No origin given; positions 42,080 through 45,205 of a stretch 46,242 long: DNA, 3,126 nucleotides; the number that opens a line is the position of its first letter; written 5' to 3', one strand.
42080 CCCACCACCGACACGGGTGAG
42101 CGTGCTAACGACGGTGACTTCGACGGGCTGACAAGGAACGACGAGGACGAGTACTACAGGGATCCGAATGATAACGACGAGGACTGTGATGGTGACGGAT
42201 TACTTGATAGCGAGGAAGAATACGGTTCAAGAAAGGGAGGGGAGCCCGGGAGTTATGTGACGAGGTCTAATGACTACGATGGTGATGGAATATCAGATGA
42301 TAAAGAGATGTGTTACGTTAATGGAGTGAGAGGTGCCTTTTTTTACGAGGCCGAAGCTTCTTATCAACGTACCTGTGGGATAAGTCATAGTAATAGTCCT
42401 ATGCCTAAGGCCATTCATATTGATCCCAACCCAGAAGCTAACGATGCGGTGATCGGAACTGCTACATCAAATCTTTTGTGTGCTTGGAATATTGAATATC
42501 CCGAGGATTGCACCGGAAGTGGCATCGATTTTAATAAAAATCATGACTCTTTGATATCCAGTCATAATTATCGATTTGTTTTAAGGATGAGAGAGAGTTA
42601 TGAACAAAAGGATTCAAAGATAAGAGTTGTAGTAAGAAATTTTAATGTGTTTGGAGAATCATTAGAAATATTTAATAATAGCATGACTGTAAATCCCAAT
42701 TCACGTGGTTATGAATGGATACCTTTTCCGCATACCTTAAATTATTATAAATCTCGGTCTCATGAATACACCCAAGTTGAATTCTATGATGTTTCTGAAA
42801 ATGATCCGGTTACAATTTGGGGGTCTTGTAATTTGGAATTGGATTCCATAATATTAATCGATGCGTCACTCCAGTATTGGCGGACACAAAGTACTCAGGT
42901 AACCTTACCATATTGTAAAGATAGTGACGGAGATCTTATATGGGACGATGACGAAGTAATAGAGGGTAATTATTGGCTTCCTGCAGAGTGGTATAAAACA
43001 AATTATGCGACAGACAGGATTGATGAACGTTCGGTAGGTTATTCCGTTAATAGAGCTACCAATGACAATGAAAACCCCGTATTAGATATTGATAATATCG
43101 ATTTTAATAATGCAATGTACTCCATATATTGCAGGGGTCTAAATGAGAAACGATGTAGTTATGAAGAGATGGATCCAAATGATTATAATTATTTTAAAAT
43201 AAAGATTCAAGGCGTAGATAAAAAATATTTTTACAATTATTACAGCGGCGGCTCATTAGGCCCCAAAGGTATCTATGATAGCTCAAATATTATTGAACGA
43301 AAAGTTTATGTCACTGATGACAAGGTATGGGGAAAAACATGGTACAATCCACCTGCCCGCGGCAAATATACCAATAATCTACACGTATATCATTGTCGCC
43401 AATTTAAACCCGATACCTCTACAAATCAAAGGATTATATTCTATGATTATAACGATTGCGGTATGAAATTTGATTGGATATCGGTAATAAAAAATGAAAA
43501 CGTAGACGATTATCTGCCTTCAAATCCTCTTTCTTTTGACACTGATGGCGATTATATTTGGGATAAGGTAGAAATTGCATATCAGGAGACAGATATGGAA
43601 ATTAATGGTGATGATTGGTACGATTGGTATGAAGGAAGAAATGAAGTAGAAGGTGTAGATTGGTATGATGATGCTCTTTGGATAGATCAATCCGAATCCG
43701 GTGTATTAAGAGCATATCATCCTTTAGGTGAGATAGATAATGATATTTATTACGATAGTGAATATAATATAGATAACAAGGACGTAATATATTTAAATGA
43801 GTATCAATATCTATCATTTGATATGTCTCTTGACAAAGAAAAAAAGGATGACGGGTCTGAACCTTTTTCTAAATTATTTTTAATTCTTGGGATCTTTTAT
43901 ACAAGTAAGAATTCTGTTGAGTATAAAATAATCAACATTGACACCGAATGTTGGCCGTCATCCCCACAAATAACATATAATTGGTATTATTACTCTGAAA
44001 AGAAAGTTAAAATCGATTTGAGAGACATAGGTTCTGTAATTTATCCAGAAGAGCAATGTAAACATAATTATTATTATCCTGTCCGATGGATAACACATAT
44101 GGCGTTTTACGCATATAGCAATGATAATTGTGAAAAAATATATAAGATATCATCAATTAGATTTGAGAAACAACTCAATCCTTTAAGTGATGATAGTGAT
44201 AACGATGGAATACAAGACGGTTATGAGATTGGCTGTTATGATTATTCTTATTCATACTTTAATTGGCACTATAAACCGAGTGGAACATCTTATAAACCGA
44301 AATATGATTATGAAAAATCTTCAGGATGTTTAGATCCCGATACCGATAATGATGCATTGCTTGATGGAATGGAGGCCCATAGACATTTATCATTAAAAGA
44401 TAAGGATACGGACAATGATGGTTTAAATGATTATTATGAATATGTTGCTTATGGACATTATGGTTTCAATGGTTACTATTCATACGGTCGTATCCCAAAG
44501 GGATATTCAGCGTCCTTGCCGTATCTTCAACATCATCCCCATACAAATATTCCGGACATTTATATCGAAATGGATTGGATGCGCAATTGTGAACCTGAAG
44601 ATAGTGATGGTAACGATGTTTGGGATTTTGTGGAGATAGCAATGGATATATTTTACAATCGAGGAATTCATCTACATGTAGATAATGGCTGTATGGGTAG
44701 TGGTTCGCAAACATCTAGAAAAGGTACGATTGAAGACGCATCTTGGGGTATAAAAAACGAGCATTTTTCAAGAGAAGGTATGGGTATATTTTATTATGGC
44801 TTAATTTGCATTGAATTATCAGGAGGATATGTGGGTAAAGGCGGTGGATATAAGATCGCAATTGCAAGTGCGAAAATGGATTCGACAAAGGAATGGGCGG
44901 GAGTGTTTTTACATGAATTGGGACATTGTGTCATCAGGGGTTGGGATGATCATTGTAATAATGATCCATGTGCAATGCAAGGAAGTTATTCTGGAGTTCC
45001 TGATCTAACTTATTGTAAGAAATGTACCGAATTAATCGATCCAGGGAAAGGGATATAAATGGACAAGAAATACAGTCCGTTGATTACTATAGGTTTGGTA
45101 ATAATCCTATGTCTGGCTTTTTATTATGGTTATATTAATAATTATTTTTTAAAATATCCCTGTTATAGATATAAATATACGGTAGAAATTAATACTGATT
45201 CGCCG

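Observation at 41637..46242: Candidate C-terminal cassette-switching (polymorphic-effector-like) locus at the 3' end of the 5,002-codon gene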

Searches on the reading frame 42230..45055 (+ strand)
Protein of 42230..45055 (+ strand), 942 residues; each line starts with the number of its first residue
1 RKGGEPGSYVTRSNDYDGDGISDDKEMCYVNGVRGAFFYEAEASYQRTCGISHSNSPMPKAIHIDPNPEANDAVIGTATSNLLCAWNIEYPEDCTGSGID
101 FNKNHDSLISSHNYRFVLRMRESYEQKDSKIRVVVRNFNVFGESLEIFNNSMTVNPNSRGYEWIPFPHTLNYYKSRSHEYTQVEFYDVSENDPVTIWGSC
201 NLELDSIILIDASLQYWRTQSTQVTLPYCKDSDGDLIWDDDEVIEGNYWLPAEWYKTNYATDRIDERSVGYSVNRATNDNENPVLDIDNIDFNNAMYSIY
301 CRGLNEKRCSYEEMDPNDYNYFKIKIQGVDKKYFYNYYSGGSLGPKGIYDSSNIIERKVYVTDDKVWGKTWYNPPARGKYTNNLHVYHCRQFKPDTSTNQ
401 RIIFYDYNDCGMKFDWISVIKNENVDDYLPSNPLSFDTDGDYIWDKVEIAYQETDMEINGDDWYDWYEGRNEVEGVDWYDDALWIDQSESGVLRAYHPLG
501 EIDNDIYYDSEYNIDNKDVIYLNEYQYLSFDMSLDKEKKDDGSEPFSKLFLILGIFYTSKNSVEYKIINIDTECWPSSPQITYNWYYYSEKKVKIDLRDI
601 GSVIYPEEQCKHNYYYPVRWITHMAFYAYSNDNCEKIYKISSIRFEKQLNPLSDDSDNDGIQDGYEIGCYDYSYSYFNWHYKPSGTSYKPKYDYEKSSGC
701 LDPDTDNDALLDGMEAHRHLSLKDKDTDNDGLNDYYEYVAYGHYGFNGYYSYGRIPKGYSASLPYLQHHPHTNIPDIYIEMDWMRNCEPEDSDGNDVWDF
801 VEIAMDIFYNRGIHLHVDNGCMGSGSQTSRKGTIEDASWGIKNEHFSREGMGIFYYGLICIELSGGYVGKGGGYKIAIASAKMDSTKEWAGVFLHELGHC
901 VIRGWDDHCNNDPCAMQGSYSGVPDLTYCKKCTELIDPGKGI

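Call 9: search_protein_families(library=pfam, proteins=[window:42230-45055:+], max_evalue=0.1)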
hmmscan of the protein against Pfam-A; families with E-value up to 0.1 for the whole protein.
window:42230-45055:+ (942 aa): 1 family
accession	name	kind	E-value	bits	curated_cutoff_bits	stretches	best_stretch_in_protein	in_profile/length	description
PF18884.5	TSP3_bac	-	0.044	14.1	25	1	726-737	1-12/22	Bacterial TSP3 repeat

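Call 17: find_homologous_proteins(query=window:42230-45055:+, max_evalue=0.001)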
Query window:42230-45055:+: 5071 candidates shared short words with the query, none scored E <= 0.001.

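Call 20: search_solved_structures(query=window:42230-45055:+, max_evalue=1, show_alignments=2)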
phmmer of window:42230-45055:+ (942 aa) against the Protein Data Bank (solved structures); distinct sequences matched with E-value up to 1: 0.

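Call 29: search_protein_representatives(protein=window:42230-45055:+)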
Query: 942 residues. Proteins with E-value up to 0.001 (for the whole library): 82; up to 1e-10: 7; up to 1e-30: 1. The best 82 are listed.
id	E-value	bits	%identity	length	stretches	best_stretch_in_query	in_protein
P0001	0.0e+00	2254.7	98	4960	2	1-942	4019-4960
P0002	1.1e-15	73.3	41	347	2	805-912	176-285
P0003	2.0e-15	72.5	40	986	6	648-736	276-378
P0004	7.9e-15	70.5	33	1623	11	649-738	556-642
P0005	1.4e-12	63.1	37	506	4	703-901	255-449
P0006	3.9e-12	61.6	43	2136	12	649-740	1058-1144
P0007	1.8e-11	59.3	44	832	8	701-741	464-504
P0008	1.4e-09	53.1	33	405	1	703-906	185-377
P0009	1.7e-09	52.9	37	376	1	716-938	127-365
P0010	2.6e-09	52.2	37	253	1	806-915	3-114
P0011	3.1e-09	52.0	34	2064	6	625-737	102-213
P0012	3.6e-09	51.8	34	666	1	703-933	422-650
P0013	5.0e-09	51.3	40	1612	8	648-741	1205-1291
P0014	9.3e-09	50.4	37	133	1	822-942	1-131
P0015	9.5e-09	50.4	34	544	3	700-901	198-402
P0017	1.8e-08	49.4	36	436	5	650-932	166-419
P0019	2.6e-08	48.9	36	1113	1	701-904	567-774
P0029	3.0e-07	45.4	33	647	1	702-919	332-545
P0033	1.3e-06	43.2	35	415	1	697-932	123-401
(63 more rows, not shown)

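Call 31: find_encoding_contigs(protein=P0001, flank=10000, max_places=10)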
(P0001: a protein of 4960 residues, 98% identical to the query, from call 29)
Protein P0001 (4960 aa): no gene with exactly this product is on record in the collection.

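Call 32: search_protein_families(library=pfam, proteins=[P0002, P0005, P0008, P0009, P0010, P0012, P0014, P0017, P0019, P0029], max_evalue=0.01)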
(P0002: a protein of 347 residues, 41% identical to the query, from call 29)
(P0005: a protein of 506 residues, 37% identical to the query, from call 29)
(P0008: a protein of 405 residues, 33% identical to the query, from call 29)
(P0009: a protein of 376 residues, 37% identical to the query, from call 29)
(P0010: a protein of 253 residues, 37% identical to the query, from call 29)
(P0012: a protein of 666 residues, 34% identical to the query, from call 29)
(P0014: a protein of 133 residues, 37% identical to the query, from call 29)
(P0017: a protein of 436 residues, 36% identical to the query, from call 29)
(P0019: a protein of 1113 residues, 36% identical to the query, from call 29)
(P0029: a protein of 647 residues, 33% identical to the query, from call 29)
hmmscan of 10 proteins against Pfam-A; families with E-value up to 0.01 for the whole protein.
P0002 (347 aa): 1 family
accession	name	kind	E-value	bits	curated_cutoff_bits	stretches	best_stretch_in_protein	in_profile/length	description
PF04932.20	Wzy_C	-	0.0021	18.3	31.7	1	118-183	8-74/149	O-Antigen ligase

P0005 (506 aa): 2 families
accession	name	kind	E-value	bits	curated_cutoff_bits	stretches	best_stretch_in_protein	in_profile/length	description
PF18884.5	TSP3_bac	-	2.2e-31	107.8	25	5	107-127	1-20/22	Bacterial TSP3 repeat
PF03495.19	Binary_toxB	-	4.1e-10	40.1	25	0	176-239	2-54/78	Clostridial binary toxin B/anthrax toxin PA Ca-binding domain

P0008 (405 aa): 2 families
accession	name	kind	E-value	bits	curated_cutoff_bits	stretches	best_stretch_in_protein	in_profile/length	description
PF17957.7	Big_7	-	1.6e-05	25.9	24.1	1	103-147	12-56/70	Bacterial Ig domain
PF18884.5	TSP3_bac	-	0.009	16.3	25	0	186-202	1-17/22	Bacterial TSP3 repeat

P0009 (376 aa): 0 families

P0010 (253 aa): 0 families

P0012 (666 aa): 2 families
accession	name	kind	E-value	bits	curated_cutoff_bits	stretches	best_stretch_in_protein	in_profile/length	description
PF00082.27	Peptidase_S8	-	8.4e-26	91.4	21.8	1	9-166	126-288/288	Subtilase family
PF18884.5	TSP3_bac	-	0.002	18.3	25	0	423-442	1-20/22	Bacterial TSP3 repeat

P0014 (133 aa): 0 families

P0017 (436 aa): 2 families
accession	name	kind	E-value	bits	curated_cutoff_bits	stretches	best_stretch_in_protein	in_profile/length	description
PF18884.5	TSP3_bac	-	3.1e-18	65.7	25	3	33-52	1-19/22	Bacterial TSP3 repeat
PF03495.19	Binary_toxB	-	2.1e-11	44.3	25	2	171-244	2-64/78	Clostridial binary toxin B/anthrax toxin PA Ca-binding domain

P0019 (1113 aa): 3 families
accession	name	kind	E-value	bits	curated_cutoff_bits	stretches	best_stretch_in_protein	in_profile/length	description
PF17957.7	Big_7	-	9.1e-09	36.3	24.1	0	282-324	1-45/70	Bacterial Ig domain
PF02412.23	TSP_3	-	0.0021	18.1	25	1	998-1033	1-36/36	Thrombospondin type 3 repeat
PF18884.5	TSP3_bac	-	0.0027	17.9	25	1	570-591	1-22/22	Bacterial TSP3 repeat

P0029 (647 aa): 9 families
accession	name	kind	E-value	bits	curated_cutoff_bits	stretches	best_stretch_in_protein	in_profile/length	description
PF24681.1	Kelch_KLHDC2_KLHL20_DRC7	-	5.9e-25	88.3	50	2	95-311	4-221/221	KLHDC2/KLHL20/DRC7 Kelch-repeats domain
PF01344.31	Kelch_1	-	4.1e-21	74.6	20.1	2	247-281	2-37/46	Kelch motif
PF13964.12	Kelch_6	-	5.2e-18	64.8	25.3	1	251-284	6-41/50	Kelch motif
PF13415.12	Kelch_3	-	1.9e-17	63.4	22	0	99-136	1-39/48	Galactose oxidase, central domain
PF13418.12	Kelch_4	-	8.5e-13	48.5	21.6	0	102-126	15-40/49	Galactose oxidase, central domain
PF24981.1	Beta-prop_ATRN-LZTR1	-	8.1e-12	45.4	50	2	40-266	37-281/289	Attractin/LZTR1 beta-propeller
PF24996.1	NANM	-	1.6e-08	34.2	45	1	149-238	61-150/350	N-acetylneuraminate epimerase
PF25210.1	Kelch_FKB95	-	2.1e-06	28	70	1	42-160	32-150/268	FKB95, Kelch-repeats domain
PF13854.13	Kelch_HCF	-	1.8e-05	24.6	113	0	205-274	200-267/345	Host cell factor, Kelch-repeats domain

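Call 47: search_protein_families(library=ncbifam, proteins=[P0005], max_evalue=0.1)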
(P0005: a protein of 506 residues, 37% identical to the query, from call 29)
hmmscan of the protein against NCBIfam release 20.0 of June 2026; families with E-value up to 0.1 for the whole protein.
P0005 (506 aa): 3 families
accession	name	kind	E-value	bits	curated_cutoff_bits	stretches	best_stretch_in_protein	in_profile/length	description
NF033765.2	gliding_CglD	equivalog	7.3e-22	77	400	3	78-164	141-240/1124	adventurous gliding motility lipoprotein CglD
NF047639.1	throspo3_MtsD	equivalog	9.2e-12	43.9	800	3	101-189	410-495/651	cell-cell cohesion protein MtsD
NF047638.1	throspo3_MtsC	equivalog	0.00031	19.7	350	1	77-287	59-262/428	cell-cell cohesion MYXO-CTERM protein MtsC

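Call 92: search_protein_families(library=padloc, proteins=[window:42230-45055:+], max_evalue=0.01)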
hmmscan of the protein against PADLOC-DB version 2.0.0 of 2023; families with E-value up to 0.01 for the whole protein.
window:42230-45055:+ (942 aa): 0 families

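Call 93: find_encoding_contigs(protein=P0009, flank=6000, max_places=3)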
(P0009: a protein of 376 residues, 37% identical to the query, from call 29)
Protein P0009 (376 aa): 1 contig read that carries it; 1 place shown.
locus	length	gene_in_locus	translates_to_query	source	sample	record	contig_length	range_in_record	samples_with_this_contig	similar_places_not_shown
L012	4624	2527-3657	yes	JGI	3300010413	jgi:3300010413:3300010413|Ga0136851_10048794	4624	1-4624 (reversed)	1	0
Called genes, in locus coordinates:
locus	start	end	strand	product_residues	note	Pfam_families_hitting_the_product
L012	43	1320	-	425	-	PF04471:Mrr_cat, PF22722:NA-iREase1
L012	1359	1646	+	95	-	PF01527:HTH_Tnp_1, PF13518:HTH_28 (weak)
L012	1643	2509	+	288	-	PF13276:HTH_21 (weak), PF00665:rve, PF13683:rve_3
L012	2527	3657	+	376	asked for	-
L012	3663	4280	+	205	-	-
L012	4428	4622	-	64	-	?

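Call 94: find_encoding_contigs(protein=P0002, flank=6000, max_places=3)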
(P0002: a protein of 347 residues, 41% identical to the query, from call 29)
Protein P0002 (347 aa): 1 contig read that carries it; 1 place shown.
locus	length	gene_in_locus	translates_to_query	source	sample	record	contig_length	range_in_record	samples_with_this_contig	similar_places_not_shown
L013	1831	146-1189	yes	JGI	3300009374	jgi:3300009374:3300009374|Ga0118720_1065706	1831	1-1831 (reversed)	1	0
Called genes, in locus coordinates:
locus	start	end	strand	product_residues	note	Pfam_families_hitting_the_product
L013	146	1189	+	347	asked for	-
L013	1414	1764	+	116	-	-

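Call 103: find_encoding_contigs(protein=P0012, flank=8000, max_places=3)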
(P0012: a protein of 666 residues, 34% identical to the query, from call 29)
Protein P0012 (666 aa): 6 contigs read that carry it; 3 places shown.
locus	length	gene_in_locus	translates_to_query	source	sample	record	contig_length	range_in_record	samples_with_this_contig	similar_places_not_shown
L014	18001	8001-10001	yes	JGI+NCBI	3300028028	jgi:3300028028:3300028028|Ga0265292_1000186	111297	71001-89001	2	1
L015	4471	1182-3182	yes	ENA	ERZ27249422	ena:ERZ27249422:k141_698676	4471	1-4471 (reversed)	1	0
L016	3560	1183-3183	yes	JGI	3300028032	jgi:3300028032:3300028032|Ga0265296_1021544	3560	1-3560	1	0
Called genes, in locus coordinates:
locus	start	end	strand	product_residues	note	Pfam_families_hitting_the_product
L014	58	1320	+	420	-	PF07969:Amidohydro_3, PF01979:Amidohydro_1, PF07969:Amidohydro_3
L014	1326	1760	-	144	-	PF00885:DMRL_synthase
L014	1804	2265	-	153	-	PF00885:DMRL_synthase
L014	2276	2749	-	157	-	PF01467:CTP_transf_like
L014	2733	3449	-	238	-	PF00926:DHBP_synthase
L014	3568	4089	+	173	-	PF09824:ArsR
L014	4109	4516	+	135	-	-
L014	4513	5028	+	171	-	PF01994:Trm56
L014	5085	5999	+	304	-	-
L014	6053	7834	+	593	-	PF05048:NosD, PF05345:He_PIG (faint), PF23265:Ig-like_KY (faint), PF17963:Big_9 (weak), PF17957:Big_7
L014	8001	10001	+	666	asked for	PF00082:Peptidase_S8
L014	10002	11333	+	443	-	PF00801:PKD, PF18911:PKD_4 (weak)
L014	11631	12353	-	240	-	-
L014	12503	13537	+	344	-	PF04055:Radical_SAM (weak)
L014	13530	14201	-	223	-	PF01865:PhoU_div, PF01895:PhoU (faint)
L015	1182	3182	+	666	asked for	PF00082:Peptidase_S8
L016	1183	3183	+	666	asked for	PF00082:Peptidase_S8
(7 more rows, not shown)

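Call 104: find_encoding_contigs(protein=P0033, flank=8000, max_places=3)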
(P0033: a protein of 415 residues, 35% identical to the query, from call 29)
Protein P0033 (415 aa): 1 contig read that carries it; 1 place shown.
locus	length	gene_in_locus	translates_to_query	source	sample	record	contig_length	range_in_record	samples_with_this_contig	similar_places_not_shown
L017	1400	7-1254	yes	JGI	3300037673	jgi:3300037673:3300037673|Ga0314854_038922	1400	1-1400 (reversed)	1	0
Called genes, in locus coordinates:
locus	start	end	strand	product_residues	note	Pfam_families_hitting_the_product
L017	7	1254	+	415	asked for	-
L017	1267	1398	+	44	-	?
